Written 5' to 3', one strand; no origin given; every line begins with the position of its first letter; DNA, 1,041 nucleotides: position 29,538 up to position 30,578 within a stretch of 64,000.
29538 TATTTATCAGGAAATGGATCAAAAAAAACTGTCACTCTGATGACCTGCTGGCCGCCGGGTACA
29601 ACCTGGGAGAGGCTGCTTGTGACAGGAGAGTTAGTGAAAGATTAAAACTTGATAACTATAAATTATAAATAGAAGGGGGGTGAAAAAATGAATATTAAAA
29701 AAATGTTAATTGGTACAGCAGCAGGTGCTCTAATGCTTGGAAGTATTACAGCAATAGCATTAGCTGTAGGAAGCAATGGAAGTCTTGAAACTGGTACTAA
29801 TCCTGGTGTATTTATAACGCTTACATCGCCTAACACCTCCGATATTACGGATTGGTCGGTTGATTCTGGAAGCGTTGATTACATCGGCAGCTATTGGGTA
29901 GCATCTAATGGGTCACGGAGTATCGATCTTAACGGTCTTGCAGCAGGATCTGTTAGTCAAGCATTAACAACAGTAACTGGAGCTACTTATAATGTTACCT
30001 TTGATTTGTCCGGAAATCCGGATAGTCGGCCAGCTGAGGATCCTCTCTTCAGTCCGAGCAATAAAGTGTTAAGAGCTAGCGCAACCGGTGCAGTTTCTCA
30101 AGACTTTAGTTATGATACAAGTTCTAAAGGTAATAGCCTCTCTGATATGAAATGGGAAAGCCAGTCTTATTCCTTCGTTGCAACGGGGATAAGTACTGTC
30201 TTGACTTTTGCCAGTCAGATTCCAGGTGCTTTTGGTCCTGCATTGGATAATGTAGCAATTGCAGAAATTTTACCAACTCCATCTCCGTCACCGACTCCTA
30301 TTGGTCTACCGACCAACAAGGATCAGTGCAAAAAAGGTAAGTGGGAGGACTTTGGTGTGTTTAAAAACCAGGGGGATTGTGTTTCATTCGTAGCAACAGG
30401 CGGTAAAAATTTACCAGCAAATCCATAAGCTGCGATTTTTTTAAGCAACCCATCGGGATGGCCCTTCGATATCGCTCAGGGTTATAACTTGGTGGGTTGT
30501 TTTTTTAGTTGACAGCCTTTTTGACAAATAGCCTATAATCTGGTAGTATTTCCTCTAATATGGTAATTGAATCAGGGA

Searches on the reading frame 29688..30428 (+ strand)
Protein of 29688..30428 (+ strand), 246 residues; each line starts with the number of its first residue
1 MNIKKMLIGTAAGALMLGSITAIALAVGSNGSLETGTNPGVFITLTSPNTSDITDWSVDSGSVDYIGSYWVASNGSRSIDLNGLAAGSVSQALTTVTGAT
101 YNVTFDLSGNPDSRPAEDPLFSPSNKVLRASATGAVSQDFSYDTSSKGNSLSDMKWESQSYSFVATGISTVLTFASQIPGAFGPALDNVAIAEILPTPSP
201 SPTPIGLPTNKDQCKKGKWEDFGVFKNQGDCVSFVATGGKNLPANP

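Call 79: search_protein_families(library=pfam, proteins=[window:29688-30428:+], max_evalue=0.0001)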
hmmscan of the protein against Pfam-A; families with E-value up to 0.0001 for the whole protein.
window:29688-30428:+ (246 aa): 1 family
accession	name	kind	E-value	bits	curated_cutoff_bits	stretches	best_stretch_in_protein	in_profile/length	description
PF04862.18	DUF642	-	1.9e-22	80.2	27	1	29-191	4-156/157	Protein of unknown function (DUF642)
